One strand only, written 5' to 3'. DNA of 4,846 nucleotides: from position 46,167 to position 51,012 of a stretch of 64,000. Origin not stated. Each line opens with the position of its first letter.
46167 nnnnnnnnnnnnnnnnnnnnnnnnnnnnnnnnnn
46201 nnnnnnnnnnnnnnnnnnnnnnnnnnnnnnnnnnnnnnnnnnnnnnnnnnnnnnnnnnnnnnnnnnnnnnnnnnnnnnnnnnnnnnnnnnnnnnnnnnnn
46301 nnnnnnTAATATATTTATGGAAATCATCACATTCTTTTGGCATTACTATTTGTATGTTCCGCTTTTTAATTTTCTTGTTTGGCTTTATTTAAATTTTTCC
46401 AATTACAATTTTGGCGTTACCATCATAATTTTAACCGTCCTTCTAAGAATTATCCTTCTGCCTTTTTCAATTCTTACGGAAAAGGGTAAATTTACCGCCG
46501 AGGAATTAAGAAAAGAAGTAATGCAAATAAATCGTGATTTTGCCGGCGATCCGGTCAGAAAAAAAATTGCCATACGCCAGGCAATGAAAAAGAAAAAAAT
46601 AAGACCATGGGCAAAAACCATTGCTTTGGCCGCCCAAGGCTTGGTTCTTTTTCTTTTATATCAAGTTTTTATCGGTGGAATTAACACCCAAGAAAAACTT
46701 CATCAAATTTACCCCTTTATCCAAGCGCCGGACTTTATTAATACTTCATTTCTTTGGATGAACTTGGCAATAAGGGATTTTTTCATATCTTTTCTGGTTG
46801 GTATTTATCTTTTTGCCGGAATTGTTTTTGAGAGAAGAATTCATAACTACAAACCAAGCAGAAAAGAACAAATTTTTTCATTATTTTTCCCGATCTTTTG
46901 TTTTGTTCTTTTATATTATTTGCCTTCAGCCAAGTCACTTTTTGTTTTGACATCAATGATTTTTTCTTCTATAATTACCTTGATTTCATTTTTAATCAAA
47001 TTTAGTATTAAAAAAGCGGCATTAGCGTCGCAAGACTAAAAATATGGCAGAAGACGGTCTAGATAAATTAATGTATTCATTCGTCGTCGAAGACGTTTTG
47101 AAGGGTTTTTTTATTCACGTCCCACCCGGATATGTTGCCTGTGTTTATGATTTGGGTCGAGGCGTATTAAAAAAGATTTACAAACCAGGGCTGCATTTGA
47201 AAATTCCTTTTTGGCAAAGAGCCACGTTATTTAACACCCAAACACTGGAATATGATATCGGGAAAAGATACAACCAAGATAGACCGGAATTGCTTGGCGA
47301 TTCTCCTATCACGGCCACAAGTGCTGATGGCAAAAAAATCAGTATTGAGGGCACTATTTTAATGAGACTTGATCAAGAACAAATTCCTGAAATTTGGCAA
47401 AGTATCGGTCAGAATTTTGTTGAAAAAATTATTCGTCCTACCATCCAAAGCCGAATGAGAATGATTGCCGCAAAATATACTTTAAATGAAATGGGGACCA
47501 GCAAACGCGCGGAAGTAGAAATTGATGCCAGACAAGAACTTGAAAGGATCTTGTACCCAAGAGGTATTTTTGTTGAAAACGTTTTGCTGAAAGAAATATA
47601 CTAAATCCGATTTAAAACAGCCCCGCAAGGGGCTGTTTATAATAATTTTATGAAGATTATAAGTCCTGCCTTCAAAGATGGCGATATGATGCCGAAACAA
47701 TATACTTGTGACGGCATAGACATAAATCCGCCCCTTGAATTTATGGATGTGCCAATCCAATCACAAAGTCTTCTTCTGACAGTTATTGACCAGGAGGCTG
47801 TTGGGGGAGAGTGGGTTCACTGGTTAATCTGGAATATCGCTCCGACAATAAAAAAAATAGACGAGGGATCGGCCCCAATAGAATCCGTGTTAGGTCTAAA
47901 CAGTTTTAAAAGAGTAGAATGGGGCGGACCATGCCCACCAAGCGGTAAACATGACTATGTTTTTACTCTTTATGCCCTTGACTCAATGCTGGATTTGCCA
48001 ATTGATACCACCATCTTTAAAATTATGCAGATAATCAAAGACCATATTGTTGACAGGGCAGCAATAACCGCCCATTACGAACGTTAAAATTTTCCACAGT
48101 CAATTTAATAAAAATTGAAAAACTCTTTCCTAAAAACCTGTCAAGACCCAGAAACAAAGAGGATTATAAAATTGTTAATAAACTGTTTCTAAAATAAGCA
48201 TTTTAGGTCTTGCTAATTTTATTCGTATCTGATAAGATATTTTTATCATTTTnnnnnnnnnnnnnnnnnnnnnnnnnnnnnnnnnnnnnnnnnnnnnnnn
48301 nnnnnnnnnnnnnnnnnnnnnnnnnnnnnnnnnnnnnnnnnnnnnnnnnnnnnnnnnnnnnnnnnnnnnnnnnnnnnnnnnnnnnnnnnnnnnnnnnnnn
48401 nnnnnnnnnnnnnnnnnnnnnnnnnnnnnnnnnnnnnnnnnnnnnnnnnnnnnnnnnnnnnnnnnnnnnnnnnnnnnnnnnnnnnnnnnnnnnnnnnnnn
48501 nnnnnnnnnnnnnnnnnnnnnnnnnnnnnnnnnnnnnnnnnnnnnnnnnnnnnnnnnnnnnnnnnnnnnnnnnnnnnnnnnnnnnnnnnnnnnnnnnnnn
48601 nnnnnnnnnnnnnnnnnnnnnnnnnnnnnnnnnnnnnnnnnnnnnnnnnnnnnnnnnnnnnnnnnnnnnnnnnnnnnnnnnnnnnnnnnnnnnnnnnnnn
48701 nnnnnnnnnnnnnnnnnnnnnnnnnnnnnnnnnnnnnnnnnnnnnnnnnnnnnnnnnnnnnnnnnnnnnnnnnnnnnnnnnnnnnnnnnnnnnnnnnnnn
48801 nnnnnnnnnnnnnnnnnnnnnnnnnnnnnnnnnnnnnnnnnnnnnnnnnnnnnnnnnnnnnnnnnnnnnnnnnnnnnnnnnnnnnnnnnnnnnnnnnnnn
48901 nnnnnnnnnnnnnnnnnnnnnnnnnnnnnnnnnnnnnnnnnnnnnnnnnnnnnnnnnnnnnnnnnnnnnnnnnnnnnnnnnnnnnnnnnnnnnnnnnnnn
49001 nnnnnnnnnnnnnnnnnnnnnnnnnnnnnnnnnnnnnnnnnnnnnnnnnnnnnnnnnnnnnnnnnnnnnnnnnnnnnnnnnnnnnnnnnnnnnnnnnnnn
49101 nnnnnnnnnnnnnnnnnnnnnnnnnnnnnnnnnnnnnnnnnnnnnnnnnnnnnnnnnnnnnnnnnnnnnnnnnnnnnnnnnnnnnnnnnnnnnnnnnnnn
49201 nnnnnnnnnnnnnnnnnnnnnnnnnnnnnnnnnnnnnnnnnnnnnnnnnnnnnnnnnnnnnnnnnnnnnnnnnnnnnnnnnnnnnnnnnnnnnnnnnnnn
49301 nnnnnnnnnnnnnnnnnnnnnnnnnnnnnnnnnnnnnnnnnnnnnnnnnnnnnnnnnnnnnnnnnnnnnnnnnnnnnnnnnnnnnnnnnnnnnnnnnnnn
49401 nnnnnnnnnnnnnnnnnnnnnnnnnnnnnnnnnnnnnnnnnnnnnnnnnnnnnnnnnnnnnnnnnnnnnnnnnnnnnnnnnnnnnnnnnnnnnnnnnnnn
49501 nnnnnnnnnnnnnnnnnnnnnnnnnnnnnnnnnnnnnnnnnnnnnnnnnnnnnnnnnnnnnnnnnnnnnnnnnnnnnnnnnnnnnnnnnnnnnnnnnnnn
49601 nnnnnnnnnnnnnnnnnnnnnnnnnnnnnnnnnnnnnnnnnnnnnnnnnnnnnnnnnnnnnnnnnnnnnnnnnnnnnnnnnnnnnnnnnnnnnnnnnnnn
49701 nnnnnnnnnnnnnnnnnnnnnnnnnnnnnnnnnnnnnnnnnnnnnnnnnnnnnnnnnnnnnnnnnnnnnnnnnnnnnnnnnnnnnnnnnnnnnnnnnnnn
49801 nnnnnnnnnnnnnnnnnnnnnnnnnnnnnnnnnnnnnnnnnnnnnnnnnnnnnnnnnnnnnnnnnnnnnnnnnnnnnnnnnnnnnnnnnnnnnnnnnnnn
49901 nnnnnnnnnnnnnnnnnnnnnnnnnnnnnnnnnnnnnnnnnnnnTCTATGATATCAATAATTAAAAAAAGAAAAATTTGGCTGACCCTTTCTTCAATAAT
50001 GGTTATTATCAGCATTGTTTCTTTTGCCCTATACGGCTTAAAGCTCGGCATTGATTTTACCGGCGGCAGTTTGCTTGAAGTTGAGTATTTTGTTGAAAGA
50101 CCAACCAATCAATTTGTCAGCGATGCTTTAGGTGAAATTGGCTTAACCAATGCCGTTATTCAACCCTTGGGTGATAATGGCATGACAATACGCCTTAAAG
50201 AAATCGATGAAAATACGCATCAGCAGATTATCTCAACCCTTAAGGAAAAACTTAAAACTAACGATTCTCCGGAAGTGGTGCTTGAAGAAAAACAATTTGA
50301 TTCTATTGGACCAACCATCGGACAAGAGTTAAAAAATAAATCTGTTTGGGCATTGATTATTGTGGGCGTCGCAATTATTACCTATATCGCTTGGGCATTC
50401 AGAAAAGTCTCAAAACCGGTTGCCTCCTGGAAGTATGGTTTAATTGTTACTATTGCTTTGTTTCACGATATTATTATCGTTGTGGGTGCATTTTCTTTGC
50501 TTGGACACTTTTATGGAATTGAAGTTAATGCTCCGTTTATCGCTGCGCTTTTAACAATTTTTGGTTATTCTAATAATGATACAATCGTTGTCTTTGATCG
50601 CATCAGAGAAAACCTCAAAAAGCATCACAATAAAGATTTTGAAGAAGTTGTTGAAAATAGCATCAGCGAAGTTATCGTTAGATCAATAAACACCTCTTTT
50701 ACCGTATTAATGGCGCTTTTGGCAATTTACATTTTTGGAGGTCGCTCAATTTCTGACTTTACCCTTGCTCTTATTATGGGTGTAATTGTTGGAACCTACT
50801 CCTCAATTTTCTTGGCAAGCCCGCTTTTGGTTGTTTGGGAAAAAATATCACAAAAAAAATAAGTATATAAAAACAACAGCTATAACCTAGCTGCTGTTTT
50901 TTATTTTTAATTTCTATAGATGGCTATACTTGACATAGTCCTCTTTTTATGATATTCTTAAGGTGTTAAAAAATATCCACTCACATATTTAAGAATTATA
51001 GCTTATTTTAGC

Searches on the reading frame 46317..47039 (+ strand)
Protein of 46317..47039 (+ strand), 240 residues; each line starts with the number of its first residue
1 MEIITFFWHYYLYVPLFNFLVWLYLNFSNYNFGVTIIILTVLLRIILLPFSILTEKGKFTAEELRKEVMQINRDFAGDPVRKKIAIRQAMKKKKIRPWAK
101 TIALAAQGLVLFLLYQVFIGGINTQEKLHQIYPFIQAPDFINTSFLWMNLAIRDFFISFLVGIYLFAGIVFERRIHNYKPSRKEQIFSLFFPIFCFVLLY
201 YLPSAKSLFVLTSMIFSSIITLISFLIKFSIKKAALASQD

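Call 77: search_protein_families(library=pfam, proteins=[window:46317-47039:+], max_evalue=0.00001)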
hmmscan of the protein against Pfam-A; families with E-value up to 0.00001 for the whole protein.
window:46317-47039:+ (240 aa): 1 family
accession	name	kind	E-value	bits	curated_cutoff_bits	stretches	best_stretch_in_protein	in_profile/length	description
PF02096.25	60KD_IMP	-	6.2e-16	59.2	35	1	32-223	1-160/163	60Kd inner membrane protein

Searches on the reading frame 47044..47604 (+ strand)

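Call 77: search_protein_families(library=pfam, proteins=[window:47044-47604:+], max_evalue=0.00001)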
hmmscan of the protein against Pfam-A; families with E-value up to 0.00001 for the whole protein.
window:47044-47604:+ (186 aa): 1 family
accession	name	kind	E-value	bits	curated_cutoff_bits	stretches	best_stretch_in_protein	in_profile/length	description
PF01145.31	Band_7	-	1.2e-25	91.1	23.6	1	26-185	3-145/176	SPFH domain / Band 7 family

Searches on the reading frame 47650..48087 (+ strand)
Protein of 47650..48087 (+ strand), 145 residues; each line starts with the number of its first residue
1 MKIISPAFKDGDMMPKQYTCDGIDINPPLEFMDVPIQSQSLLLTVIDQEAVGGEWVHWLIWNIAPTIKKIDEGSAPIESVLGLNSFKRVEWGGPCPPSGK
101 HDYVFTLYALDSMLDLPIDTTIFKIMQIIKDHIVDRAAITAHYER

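Call 77: search_protein_families(library=pfam, proteins=[window:47650-48087:+], max_evalue=0.00001)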
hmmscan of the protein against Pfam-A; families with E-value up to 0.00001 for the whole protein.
window:47650-48087:+ (145 aa): 1 family
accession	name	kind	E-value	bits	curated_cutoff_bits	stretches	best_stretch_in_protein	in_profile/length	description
PF01161.25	PBP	-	1.2e-31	110.3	24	1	14-143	2-135/135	Phosphatidylethanolamine-binding protein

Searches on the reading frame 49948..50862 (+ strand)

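Call 77: search_protein_families(library=pfam, proteins=[window:49948-50862:+], max_evalue=0.00001)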
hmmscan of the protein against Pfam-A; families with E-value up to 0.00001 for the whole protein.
window:49948-50862:+ (304 aa): 2 families
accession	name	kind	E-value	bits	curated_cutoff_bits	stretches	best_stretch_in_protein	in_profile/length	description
PF02355.23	SecD_SecF_C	-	6.5e-59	199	20.5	1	111-298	12-187/189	Protein export membrane protein SecD/SecF, C-terminal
PF07549.19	Sec_GG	-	2.5e-07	30.4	20.3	1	25-47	2-24/28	SecD/SecF GG Motif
